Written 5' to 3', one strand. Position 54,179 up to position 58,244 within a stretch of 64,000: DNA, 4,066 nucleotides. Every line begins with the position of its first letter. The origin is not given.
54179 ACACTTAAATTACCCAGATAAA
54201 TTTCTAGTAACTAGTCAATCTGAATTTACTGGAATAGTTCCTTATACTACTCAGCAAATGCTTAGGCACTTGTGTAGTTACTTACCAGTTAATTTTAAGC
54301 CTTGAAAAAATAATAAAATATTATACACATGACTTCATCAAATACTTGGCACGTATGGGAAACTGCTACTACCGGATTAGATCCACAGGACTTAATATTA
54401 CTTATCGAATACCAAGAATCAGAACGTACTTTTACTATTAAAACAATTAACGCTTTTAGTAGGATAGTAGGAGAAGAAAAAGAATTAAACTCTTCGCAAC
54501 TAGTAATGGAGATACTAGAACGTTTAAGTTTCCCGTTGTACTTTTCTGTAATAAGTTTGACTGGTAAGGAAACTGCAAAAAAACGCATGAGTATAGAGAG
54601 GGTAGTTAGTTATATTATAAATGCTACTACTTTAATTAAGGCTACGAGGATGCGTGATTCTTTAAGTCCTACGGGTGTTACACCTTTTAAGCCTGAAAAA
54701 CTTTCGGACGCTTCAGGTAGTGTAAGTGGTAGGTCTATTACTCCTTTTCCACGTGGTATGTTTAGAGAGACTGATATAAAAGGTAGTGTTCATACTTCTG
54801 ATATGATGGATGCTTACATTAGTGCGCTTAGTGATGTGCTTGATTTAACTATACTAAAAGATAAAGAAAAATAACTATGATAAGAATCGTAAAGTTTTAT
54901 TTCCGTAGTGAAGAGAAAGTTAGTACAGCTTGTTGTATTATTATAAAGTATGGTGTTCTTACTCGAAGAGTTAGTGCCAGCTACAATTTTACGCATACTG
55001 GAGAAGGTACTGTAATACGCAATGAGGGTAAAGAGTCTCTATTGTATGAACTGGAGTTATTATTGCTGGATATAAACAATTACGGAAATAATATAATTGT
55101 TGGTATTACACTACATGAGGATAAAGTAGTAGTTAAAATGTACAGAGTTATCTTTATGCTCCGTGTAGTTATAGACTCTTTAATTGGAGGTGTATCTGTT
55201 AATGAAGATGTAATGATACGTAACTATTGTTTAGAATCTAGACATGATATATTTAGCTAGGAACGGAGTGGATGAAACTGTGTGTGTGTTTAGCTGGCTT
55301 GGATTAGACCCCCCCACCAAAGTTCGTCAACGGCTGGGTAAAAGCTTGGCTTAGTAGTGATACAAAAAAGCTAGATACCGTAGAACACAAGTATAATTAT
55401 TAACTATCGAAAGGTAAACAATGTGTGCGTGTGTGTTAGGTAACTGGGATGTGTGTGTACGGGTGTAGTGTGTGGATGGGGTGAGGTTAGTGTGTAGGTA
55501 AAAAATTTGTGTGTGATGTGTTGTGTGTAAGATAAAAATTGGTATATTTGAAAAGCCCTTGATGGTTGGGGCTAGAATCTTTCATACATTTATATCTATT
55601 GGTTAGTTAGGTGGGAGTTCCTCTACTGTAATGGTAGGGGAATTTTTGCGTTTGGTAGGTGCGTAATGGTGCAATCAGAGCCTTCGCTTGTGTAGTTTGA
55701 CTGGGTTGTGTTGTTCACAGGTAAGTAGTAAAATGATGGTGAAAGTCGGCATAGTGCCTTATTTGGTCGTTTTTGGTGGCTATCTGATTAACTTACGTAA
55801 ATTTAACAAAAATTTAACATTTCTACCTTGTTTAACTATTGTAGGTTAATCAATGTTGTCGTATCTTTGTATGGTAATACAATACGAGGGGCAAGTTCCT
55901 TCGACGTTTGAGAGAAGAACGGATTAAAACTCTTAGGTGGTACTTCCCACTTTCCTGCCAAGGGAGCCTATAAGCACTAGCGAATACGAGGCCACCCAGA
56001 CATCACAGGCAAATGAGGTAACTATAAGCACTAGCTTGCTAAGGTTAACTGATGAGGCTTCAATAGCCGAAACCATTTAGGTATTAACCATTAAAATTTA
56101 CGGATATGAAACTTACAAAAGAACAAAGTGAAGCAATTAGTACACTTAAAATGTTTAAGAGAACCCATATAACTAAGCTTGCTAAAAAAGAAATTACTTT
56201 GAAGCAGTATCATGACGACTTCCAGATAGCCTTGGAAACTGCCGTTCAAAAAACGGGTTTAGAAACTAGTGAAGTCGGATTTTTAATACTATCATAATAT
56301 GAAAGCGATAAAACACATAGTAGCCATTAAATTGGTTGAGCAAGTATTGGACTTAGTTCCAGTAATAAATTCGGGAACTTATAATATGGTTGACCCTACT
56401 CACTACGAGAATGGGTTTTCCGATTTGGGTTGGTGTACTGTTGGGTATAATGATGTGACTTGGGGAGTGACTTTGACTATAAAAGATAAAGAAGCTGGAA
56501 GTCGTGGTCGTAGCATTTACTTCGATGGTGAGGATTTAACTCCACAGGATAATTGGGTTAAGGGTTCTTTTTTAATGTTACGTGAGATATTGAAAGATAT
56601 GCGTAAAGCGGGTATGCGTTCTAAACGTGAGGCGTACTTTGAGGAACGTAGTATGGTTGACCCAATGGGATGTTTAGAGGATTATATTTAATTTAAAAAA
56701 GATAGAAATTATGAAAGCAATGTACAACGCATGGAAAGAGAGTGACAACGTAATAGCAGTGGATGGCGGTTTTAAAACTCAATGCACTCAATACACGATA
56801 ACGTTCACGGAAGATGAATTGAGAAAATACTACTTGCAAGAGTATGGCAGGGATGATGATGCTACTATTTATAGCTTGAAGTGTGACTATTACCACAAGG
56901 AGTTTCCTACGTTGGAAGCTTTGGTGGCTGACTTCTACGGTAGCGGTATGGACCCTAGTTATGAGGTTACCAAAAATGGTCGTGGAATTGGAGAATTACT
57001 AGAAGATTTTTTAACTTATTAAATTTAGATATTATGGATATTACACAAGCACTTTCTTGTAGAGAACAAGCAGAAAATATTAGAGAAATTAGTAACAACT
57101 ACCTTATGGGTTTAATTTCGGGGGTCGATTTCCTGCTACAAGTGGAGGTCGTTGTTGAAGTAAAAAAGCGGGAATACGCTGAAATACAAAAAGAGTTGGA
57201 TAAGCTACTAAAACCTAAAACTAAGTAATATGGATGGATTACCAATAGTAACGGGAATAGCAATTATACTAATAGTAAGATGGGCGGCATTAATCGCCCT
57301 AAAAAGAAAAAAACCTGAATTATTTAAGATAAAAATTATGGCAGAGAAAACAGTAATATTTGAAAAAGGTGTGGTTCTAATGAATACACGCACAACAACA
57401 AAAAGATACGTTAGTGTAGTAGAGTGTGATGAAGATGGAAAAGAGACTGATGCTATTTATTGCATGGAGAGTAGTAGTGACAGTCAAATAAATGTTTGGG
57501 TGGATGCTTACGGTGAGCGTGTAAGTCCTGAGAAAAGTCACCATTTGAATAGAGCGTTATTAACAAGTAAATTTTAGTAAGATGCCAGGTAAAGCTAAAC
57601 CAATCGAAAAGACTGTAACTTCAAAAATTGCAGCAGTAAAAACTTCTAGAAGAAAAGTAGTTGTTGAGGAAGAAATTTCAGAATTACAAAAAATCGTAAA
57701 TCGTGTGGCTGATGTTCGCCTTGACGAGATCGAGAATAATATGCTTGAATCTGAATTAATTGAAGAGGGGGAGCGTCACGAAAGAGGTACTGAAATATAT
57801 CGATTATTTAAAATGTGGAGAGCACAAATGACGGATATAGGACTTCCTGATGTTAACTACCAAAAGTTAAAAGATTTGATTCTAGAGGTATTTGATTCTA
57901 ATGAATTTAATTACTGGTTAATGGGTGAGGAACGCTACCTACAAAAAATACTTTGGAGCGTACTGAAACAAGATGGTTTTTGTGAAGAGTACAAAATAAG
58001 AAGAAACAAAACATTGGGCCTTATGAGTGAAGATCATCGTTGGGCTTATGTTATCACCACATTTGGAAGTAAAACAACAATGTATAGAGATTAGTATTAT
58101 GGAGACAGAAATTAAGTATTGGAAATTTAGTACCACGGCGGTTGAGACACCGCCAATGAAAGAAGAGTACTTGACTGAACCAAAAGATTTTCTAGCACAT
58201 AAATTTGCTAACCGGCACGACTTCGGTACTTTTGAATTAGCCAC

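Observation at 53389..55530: Opposed arrays of TACACAC-type repeats flanking three tandem small genes, at least two paralogous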

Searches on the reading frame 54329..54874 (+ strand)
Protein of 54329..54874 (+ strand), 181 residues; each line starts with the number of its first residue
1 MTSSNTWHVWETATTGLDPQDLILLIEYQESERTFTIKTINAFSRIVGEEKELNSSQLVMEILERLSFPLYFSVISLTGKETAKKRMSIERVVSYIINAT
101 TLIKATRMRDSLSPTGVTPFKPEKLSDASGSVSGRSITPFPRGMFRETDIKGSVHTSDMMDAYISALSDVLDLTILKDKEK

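Call 11: search_protein_families(library=phrogs, proteins=[window:54329-54874:+], max_evalue=0.1)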
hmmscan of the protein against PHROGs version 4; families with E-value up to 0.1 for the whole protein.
window:54329-54874:+ (181 aa): 0 families

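Call 17: find_related_loci(query=window:54329-54874:+, collection=viral_contigs, flank=6000)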
Query window:54329-54874:+ (181 aa) in viral_contigs; peptide patterns used: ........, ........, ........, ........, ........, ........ (x = any residue, [..] = any of these).
12 stretches matched a pattern, but none encodes a relative of the query by tblastn (E <= 1e-3).

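Call 19: find_encoding_contigs(protein=window:54329-54874:+, flank=10000, max_places=10)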
Protein window:54329-54874:+ (181 aa): no gene with exactly this product is on record in the collection.

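Call 20: find_homologous_proteins(query=window:54329-54874:+, max_evalue=0.01)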
Query window:54329-54874:+ (181 aa): 1 proteins with E <= 0.01 among 135 candidates.
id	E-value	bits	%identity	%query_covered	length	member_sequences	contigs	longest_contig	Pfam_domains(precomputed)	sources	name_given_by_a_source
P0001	4.3e-110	383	100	100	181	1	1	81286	-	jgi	jgi:hypothetical protein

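Call 75: predict_structure(alignment_id=A4)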
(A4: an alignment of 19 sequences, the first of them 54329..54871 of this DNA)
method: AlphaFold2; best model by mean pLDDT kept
length: 181 residues; sequences in the alignment: 19
mean_pLDDT: 54.1   pTM: 0.41
mean pLDDT of the five models: 54.1, 41.6, 41.4, 38.8, 35.8
residues with pLDDT >= 90: 0; 70-90: 37; 50-70: 57; < 50: 87
segments of 3 or more residues with pLDDT < 50: 1-13, 109-161, 164-181
pLDDT, mean of each block of 10 residues (from residue 1): 39 54 73 77 71 78 65 55 57 63 57 44 44 38 35 41 46 40 31
secondary structure, 60 per line:
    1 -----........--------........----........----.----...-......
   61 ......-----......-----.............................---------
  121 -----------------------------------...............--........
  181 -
elements in order: H6-13 E22-29 E34-41 E51-53 H55-66 E72-77 H83-111 H156-170 H173-180

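Call 85: fold_search(model_id=the predicted structure, library=pdb)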
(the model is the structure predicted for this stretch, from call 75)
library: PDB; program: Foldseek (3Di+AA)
matches with E <= 10: 1393; with E <= 0.001: 0
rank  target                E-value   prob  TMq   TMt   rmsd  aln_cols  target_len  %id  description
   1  3jc8_Ma               3.2e-02  0.54  0.21  0.11  11.6       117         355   13  Architectural model of the type IVa pilus machine in a piliated state (released 2016-03-16)
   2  1mwk_A                5.8e-02  0.44  0.20  0.12  12.3       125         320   12  ParM from plasmid R1 APO form (released 2003-01-28)
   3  5eox_B                5.8e-02  0.35  0.21  0.12  11.6       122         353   12  Pseudomonas aeruginosa PilM bound to ADP (released 2016-04-27)
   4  3djc_E                7.0e-02  0.33  0.18  0.13  12.9       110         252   16  CRYSTAL STRUCTURE OF PANTOTHENATE KINASE FROM LEGIONELLA PNEUMOPHILA (released 2008-07-15)
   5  2f9w_A                7.5e-02  0.96  0.32  0.24   3.5        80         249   12  Structure of the type III CoaA from Pseudomonas aeruginosa (released 2006-08-22)
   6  8p7x_n                1.0e-01  0.75  0.32  0.45   4.5       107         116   10  Mycoplasma pneumoniae 70S ribosome in chloramphenicol-treated cells (released 2024-11-20)
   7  8xku_A                1.0e-01  0.21  0.18  0.06  19.3       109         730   10  Cryo-EM structure of the Ycf2-FtsHi motor complex from Arabidopsis in ATP-bound state (released 2024-09-11)
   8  2f9t_A                1.1e-01  0.94  0.32  0.25   3.5        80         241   12  Structure of the type III CoaA from Pseudomonas aeruginosa (released 2006-08-22)
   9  3hrg                  1.1e-01  0.75  0.30  0.23   5.3        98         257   10  Crystal structure of Bacteroides thetaiotaomicron BT_3980, protein with actin-like ATPase fold and unknown function (NP_ (released 2009-06-23)
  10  8i9x_Lk               1.2e-01  0.44  0.21  0.43   8.9        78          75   13  Cryo-EM structure of a Chaetomium thermophilum pre-60S ribosomal subunit - Ytm1-1 (released 2023-05-17)
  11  6s84_C                1.2e-01  0.82  0.25  0.22   4.5        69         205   12  TsaBDE complex from Thermotoga maritima (released 2019-07-17)
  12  2ych_A                1.2e-01  0.33  0.20  0.12  12.0       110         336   14  PilM-PilN type IV pilus biogenesis complex (released 2011-05-11)
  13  8xih_A                1.3e-01  0.72  0.31  0.11   4.0       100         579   16  protein-DNA complex (released 2024-12-25)
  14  8oip_Ai               1.3e-01  0.54  0.23  0.29   6.2       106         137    8  28S mammalian mitochondrial small ribosomal subunit with mtRF1 and P-site tRNA (released 2023-05-24)
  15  3vqc_B                1.3e-01  0.38  0.23  0.29  14.2       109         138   11  HIV-1 IN core domain in complex with (5-METHYL-3-PHENYL-1,2-OXAZOL-4-YL)METHANOL (released 2013-01-30)
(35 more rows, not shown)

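Call 117: search_protein_families(library=pfam, proteins=[window:54329-54871:+], max_evalue=0.1)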
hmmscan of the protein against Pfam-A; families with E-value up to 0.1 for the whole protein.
window:54329-54871:+ (181 aa): 0 families

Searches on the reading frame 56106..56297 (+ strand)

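Call 11: search_protein_families(library=phrogs, proteins=[window:56106-56297:+], max_evalue=0.1)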
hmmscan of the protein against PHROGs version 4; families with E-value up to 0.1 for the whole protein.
window:56106-56297:+ (63 aa): 2 families
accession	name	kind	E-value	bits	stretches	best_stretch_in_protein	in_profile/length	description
phrog_14203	-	unknown function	0.082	14.1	1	11-49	47-85/104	-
phrog_4224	-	unknown function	0.082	13.9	1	2-42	12-49/119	-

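Call 117: search_protein_families(library=pfam, proteins=[window:56106-56294:+], max_evalue=0.1)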
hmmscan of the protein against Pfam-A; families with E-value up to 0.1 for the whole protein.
window:56106-56294:+ (63 aa): 1 family
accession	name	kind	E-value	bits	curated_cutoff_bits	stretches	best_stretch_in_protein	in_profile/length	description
PF05890.17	Ebp2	-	0.061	13.4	28.8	1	4-50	130-172/246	Eukaryotic rRNA processing protein EBP2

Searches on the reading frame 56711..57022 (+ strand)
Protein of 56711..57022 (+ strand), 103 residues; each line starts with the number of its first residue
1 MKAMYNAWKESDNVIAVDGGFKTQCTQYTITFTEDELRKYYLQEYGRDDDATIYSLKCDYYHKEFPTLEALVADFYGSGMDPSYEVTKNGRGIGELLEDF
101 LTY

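Call 11: search_protein_families(library=phrogs, proteins=[window:56711-57022:+], max_evalue=0.1)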
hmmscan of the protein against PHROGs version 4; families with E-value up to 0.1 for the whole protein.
window:56711-57022:+ (103 aa): 1 family
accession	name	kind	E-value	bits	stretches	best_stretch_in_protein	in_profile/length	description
phrog_37263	-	unknown function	0.0028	18.8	1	9-46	136-174/175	-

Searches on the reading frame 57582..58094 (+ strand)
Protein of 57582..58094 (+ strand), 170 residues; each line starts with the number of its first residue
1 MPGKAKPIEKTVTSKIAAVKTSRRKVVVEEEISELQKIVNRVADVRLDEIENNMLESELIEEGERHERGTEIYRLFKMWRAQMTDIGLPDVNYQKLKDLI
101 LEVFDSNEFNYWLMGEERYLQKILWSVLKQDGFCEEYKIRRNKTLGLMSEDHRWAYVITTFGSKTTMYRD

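Call 22: search_protein_families(library=phrogs, proteins=[window:57582-58094:+], max_evalue=0.01)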
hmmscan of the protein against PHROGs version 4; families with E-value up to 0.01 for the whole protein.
window:57582-58094:+ (170 aa): 1 family
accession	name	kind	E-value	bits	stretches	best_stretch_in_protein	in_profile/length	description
phrog_18257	-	unknown function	0.0085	16.9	1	69-138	44-109/206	-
